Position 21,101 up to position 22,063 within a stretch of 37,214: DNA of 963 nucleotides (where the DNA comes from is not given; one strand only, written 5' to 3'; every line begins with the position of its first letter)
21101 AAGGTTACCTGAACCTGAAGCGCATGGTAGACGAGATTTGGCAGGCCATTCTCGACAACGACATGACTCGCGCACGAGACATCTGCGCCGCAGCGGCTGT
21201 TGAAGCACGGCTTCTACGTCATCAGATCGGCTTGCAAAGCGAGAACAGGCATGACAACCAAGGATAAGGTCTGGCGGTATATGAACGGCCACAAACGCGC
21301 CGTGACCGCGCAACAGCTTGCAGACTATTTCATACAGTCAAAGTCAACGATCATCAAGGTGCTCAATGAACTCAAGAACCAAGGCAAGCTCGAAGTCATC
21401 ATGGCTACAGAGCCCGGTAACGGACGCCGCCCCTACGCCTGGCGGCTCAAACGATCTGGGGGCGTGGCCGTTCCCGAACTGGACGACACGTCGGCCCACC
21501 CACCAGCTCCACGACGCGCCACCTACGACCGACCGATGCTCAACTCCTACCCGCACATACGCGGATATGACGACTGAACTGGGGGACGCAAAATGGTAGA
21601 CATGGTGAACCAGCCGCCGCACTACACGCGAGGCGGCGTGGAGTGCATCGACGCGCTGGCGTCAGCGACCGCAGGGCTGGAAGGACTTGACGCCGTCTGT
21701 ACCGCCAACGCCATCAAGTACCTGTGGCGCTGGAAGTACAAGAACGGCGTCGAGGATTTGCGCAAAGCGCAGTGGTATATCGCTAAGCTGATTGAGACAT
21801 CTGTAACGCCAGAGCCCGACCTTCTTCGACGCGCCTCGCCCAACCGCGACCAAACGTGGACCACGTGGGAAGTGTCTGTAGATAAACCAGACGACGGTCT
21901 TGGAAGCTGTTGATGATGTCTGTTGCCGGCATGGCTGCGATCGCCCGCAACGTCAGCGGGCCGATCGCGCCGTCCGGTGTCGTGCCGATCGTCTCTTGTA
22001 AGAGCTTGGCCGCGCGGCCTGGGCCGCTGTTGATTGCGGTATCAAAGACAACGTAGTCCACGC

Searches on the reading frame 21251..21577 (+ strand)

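Call 9: search_protein_families(library=pfam, proteins=[window:21251-21577:+], max_evalue=0.01)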
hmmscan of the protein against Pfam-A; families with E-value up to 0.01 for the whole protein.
window:21251-21577:+ (108 aa): 4 families
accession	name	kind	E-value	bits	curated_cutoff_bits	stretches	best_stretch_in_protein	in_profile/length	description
PF08279.18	HTH_11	-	0.00014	22.1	25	1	7-51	6-46/55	HTH domain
PF13814.12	Replic_Relax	-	0.00036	21.1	25.3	1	15-102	7-97/191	Replication-relaxation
PF12802.13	MarR_2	-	0.0074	16.9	27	0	12-49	17-52/61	MarR family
PF07106.19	TBPIP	-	0.0094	16.3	22.8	0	4-48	3-49/62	TBPIP/Hop2 winged helix domain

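Call 10: search_protein_families(library=phrogs, proteins=[window:21251-21577:+], max_evalue=0.001)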
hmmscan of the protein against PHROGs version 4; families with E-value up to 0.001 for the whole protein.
window:21251-21577:+ (108 aa): 2 families
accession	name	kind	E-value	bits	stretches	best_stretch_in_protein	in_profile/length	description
phrog_2030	-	transcription regulation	8.9e-05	23.3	1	4-79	16-87/202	transcriptional regulator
phrog_1123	-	unknown function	0.00038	21.3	1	5-68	34-98/112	-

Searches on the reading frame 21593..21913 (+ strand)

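Call 76: search_protein_families(library=pfam, proteins=[window:21593-21913:+], max_evalue=1)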
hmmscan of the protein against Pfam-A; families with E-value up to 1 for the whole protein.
window:21593-21913:+ (106 aa): 1 family
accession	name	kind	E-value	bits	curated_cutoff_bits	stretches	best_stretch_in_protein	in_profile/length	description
PF11753.13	DUF3310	-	1.4e-15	57.5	24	1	5-63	1-59/60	Protein of unknwon function (DUF3310)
